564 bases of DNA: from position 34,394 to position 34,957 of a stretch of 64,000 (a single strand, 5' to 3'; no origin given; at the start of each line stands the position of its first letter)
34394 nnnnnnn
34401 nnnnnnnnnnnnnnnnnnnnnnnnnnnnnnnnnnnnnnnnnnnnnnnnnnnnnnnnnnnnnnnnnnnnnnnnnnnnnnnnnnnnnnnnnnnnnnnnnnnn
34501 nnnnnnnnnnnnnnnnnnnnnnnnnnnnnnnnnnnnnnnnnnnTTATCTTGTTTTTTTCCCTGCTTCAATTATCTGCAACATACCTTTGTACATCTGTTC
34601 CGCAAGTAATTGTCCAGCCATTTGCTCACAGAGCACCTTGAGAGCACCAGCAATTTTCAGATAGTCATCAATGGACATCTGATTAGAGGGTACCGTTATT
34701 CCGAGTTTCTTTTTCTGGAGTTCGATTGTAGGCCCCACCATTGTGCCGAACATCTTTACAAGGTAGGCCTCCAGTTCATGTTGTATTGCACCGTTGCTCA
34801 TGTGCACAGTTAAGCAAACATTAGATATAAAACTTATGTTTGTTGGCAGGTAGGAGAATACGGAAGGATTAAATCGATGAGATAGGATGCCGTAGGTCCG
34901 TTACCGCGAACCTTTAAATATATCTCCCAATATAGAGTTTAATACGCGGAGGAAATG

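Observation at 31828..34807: KaiC-like gene cluster with a P-loop-less member immediately downstream of the giant surface-protein genes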

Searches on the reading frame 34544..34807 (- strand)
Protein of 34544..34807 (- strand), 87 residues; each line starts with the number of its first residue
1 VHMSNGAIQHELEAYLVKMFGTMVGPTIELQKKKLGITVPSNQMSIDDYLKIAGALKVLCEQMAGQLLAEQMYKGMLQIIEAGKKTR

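Call 4: search_protein_families(library=pfam, proteins=[window:34544-34807:-], max_evalue=0.01)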
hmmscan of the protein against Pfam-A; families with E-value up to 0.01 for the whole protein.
window:34544-34807:- (87 aa): 0 families

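Call 7: search_protein_families(library=ncbifam, proteins=[window:34544-34807:-], max_evalue=0.01)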
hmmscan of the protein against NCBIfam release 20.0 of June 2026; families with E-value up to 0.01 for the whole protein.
window:34544-34807:- (87 aa): 0 families

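Call 27: find_homologous_proteins(query=window:34544-34807:-, max_evalue=0.01)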
Query window:34544-34807:- (87 aa): 7 proteins with E <= 0.01 among 7 candidates.
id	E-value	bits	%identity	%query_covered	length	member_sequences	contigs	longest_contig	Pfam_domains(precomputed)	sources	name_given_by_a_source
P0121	1.6e-45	170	92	100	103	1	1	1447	-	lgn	-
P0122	1.6e-44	167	92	98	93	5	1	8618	-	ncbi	ncbi:MAG: hypothetical protein QW115_03525, partial [Thermoplasmata archaeon]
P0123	1.3e-41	158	88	98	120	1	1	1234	-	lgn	-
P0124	2.4e-39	150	87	95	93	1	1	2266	-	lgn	-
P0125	1.3e-37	145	81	98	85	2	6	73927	-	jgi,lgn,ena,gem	jgi:hypothetical protein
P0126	5.4e-36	140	81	98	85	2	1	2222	-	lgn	-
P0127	7.9e-24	101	78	74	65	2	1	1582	-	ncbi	ncbi:MAG: hypothetical protein ACPL1Y_07330, partial [Thermoplasmata archaeon]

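Call 31: find_encoding_contigs(protein=P0125, flank=10000, max_places=3)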
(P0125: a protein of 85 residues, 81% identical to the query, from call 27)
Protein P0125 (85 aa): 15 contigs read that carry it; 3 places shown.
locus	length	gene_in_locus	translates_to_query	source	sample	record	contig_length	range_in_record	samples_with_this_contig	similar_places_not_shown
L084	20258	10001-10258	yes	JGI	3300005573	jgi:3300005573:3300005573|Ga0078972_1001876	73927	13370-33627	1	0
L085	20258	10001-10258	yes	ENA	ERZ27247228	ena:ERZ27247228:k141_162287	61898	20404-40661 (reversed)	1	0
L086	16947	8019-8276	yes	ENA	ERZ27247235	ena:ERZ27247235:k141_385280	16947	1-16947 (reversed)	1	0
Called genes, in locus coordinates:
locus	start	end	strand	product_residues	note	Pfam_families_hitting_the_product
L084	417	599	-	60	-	-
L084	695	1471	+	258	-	PF00398:RrnaAD, PF01135:PCMT (weak)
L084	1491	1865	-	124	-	PF01741:MscL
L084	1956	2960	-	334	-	PF00180:Iso_dh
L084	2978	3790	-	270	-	PF01061:ABC2_membrane, PF12698:ABC2_membrane_3, PF12679:ABC2_membrane_2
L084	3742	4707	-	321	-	PF00005:ABC_tran, PF13304:AAA_21 (faint)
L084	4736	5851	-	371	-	PF02005:TRM, PF05175:MTS (weak), PF02475:TRM5-TYW2_MTfase (weak)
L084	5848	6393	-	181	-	PF03266:NTPase_1, PF13401:AAA_22 (weak), PF13604:AAA_30 (faint)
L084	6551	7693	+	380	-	PF00091:Tubulin, PF12327:FtsZ_C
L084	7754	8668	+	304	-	PF01180:DHO_dh, PF01207:Dus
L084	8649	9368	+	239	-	PF00175:NAD_binding_1 (faint), PF10418:DHODB_Fe-S_bind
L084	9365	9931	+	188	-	PF02441:Flavoprotein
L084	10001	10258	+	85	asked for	-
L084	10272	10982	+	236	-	PF06745:ATPase, PF13481:AAA_25, PF23442:DUF7125 (weak)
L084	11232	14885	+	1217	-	PF05048:NosD, PF13229:Beta_helix, PF05048:NosD, PF13229:Beta_helix, PF05048:NosD, PF13229:Beta_helix, PF05048:NosD, PF13229:Beta_helix, +8 more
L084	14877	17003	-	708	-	PF02730:AFOR_N, PF01314:AFOR_C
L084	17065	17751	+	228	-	-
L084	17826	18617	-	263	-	-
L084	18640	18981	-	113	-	-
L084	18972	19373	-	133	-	PF01909:NTP_transf_2, PF18765:Polbeta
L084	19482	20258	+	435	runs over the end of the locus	PF02878:PGM_PMM_I, PF02879:PGM_PMM_II, PF02880:PGM_PMM_III, PF00408:PGM_PMM_IV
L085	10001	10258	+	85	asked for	-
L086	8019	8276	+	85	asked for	-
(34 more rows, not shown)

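Call 36: search_protein_representatives(protein=window:34544-34807:-)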
Query: 87 residues. Proteins with E-value up to 0.001 (for the whole library): 15; up to 1e-10: 3; up to 1e-30: 1. The best 15 are listed.
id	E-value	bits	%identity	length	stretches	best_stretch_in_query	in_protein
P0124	7.8e-40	150.4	87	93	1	3-85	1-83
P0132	1.6e-29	117.6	35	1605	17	46-85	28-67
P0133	1.3e-11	60.7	45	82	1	8-84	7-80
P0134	1.9e-10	57.0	44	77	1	8-80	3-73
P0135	9.1e-10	54.8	40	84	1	10-82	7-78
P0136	5.1e-08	49.3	37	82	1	7-84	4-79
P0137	2.8e-07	46.9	43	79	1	6-82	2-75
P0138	3.2e-07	46.7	33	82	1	7-82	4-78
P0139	2.4e-05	40.8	36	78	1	10-81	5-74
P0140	3.2e-05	40.4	34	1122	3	42-80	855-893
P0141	3.6e-05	40.3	34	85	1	8-83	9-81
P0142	4.9e-05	39.8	44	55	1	27-83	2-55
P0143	3.9e-04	37.0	35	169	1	9-82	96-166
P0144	8.7e-04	35.9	40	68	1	15-73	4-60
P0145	8.8e-04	35.8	32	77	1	8-84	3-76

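Call 38: find_encoding_contigs(protein=P0133, flank=6000, max_places=3)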
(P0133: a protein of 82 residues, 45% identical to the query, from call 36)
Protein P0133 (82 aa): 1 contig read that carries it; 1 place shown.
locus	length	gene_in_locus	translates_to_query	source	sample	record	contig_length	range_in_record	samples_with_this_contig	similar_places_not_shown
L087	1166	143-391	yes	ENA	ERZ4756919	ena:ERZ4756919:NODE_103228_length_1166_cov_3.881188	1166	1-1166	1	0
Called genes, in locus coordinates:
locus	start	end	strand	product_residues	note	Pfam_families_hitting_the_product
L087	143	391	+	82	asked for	-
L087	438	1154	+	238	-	PF13481:AAA_25, PF06745:ATPase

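Call 39: find_encoding_contigs(protein=P0135, flank=8000, max_places=2)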
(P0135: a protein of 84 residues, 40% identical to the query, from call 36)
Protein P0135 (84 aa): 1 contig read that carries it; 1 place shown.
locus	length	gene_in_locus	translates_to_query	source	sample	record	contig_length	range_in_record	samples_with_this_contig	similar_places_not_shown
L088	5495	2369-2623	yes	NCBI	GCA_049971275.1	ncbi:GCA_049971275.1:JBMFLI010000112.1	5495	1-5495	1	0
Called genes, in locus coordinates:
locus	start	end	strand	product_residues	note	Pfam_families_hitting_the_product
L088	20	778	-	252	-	PF05763:DUF835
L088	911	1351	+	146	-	PF13384:HTH_23 (faint)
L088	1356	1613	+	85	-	PF12802:MarR_2 (weak)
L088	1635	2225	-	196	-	-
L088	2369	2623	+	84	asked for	-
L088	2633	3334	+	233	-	PF06745:ATPase, PF13481:AAA_25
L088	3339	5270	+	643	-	PF00270:DEAD, PF04851:ResIII (weak), PF25199:nSTAND_NTPase5 (faint), PF06733:DEAD_2, PF06777:HBB, PF13307:Helicase_C_2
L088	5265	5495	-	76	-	?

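Call 40: find_encoding_contigs(protein=P0137, flank=8000, max_places=2)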
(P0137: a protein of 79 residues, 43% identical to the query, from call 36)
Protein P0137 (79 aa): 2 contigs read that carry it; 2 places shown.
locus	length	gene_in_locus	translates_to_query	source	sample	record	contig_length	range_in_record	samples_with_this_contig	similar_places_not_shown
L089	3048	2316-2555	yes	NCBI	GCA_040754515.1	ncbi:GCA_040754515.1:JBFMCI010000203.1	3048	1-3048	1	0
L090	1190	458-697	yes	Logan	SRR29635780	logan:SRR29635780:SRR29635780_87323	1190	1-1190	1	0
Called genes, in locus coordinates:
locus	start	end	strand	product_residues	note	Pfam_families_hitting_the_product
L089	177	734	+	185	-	PF05763:DUF835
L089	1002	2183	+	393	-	PF16927:HisKA_7TM (weak), PF05763:DUF835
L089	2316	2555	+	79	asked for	-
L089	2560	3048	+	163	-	PF13481:AAA_25, PF03796:DnaB_C (weak), PF06745:ATPase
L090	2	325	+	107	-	?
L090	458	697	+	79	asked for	-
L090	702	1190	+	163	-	PF13481:AAA_25, PF03796:DnaB_C (weak), PF06745:ATPase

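Call 41: find_encoding_contigs(protein=P0138, flank=8000, max_places=2)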
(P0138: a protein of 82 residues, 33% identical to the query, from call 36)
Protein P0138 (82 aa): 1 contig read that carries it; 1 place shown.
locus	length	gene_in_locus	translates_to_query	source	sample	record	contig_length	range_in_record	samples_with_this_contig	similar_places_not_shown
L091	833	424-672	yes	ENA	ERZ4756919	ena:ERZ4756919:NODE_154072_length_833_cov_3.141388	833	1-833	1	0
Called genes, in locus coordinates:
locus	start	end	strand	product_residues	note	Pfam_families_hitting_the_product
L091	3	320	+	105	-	?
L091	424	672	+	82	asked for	-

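Call 43: search_protein_families(library=pfam, proteins=[L084:11232-14885:+, L089:1002-2183:+, L088:20-778:-, L088:1635-2225:-, L084:17065-17751:+], max_evalue=0.01)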
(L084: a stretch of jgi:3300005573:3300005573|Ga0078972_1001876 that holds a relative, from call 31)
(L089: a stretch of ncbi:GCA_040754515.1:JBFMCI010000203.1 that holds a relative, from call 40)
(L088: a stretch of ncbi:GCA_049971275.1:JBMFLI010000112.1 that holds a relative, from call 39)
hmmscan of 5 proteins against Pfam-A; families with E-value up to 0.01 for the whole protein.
L084:11232-14885:+ (1217 aa): 12 families
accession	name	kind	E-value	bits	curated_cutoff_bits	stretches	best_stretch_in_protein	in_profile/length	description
PF05048.19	NosD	-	1.1e-100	335.9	23.6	8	555-692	62-200/212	Periplasmic copper-binding protein (NosD)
PF13229.12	Beta_helix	-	1e-77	259.6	25.9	7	711-861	3-156/158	Right handed beta helix region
PF00041.27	fn3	-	3e-29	101.5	25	2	1078-1164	1-82/84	Fibronectin type III domain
PF16656.11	Pur_ac_phosph_N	-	1.7e-08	35.3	30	2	1089-1153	12-83/93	Purple acid Phosphatase, N-terminal domain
PF25059.1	FN3_DSCAM-DSCAML_C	-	2.7e-07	31.3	39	0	1102-1160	15-74/89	DSCAM/DSCAML C-terminal Fn3-like domain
PF25523.1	Ig_RIMBP2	-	4.3e-07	30.3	27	1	982-1070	2-97/105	RIMBP2-like, immunoglobulin-like domain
PF10179.15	NDNF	-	2.8e-06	27.8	27.3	0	1026-1060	78-112/127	Neuron-derived neurotrophic factor, first Fn(III) domain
PF25788.1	Ig_Rha78A_N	-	2.9e-06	27.9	27.4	0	997-1067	19-95/105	Rha78A-like, N-terminal immunoglobulin domain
PF16794.11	fn3_4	-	2.1e-05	24.8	27.1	0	1082-1151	9-89/103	Fibronectin-III type domain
PF12708.12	Pect-lyase_RHGA_epim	-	0.0022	18.2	27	1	587-667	131-210/213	Rhamnogalacturonase A/epimerase, pectate lyase-like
PF24489.1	Ig_J_second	-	0.0024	18.3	27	0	1033-1063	52-84/105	Tip attachment protein J second Ig-like domain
PF01108.23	Tissue_fac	-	0.0063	16.8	27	0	983-1048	22-85/107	Tissue factor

L089:1002-2183:+ (393 aa): 2 families
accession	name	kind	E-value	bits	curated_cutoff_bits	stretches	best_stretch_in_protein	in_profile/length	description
PF05763.18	DUF835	-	9.8e-31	106.8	33.1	1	257-382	8-133/136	Protein of unknown function (DUF835)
PF16927.11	HisKA_7TM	-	8.4e-08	32.8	28.6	1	13-227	3-224/224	N-terminal 7TM region of histidine kinase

L088:20-778:- (252 aa): 1 family
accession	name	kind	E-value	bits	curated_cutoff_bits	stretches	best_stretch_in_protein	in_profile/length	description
PF05763.18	DUF835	-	2.7e-24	85.9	33.1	1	96-248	3-136/136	Protein of unknown function (DUF835)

L088:1635-2225:- (196 aa): 0 families

L084:17065-17751:+ (228 aa): 0 families

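Call 54: predict_structure(alignment_id=A3)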
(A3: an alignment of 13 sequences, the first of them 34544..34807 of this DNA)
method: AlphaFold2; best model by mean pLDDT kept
length: 87 residues; sequences in the alignment: 13
mean_pLDDT: 91.5   pTM: 0.82
mean pLDDT of the five models: 91.5, 91.2, 90.6, 90.2, 90.0
residues with pLDDT >= 90: 69; 70-90: 14; 50-70: 4; < 50: 0
segments of 3 or more residues with pLDDT < 50: none
pLDDT, mean of each block of 10 residues (from residue 1): 79 93 95 94 93 97 95 96 77
secondary structure, 60 per line:
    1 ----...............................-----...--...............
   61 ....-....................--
elements in order: H5-35 H46-64 H66-85

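Call 58: fold_search(model_id=the predicted structure, library=pdb)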
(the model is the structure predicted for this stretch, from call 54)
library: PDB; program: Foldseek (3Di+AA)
matches with E <= 10: 338; with E <= 0.001: 0
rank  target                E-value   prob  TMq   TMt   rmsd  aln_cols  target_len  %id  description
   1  8grz                  4.4e-01  0.54  0.36  0.24   8.6        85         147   12  X-ray crystal structure of V71C human neuroglobin mutant (released 2023-09-06)
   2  8wub_B                5.7e-01  0.47  0.36  0.24   8.6        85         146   12  The X-ray structure of human neuroglobin C120S mutant (released 2024-10-23)
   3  1oj6_A                5.7e-01  0.47  0.36  0.24   8.6        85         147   12  Human brain neuroglobin three-dimensional structure (released 2003-09-11)
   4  6h6j                  6.1e-01  0.51  0.39  0.26   8.1        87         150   11  Carbomonoxy murine neuroglobin Gly-loop mutant (released 2019-04-10)
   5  7ohd_A                6.1e-01  0.44  0.36  0.26   8.6        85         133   10  CRYSTAL STRUCTURE OF FERRIC MURINE NEUROGLOBIN CDLESS MUTANT (released 2022-07-13)
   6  7vqg                  6.7e-01  0.44  0.36  0.24   8.6        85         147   12  The X-ray structure of human neuroglobin A15C mutant (released 2022-10-26)
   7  6h6i                  7.5e-01  0.41  0.38  0.26   8.5        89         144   10  Ferric murine neuroglobin Gly-loop mutant (released 2019-04-10)
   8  7ohd_B                7.5e-01  0.38  0.36  0.26   8.6        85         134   10  CRYSTAL STRUCTURE OF FERRIC MURINE NEUROGLOBIN CDLESS MUTANT (released 2022-07-13)
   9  6ra6                  7.5e-01  0.38  0.35  0.24   8.6        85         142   10  Ferric murine neuroglobin Gly-loop44-47/F106A mutant (released 2020-03-11)
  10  1oj6_B                7.9e-01  0.38  0.37  0.24   8.4        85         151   12  Human brain neuroglobin three-dimensional structure (released 2003-09-11)
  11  2w2u_A                9.3e-01  0.44  0.37  0.42  11.5        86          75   16  STRUCTURAL INSIGHT INTO THE INTERACTION BETWEEN ARCHAEAL ESCRT-III AND AAA-ATPASE (released 2009-07-14)
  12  2hjm_C                9.8e-01  0.38  0.40  0.39   6.3        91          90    9  Crystal structure of a singleton protein PF1176 from P. furiosus (released 2007-07-03)
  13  8wub_A                9.8e-01  0.35  0.36  0.24   8.6        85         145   12  The X-ray structure of human neuroglobin C120S mutant (released 2024-10-23)
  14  6h5z                  9.8e-01  0.33  0.36  0.24   8.6        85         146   10  Ferric murine neuroglobin F106A mutant (released 2019-04-10)
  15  1oj6_C                1.1e+00  0.33  0.36  0.24   8.6        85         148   12  Human brain neuroglobin three-dimensional structure (released 2003-09-11)
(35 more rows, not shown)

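Call 64: search_protein_families(library=padloc, proteins=[window:34544-34807:-], max_evalue=0.001)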
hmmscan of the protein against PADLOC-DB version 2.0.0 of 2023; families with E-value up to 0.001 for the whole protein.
window:34544-34807:- (87 aa): 0 families
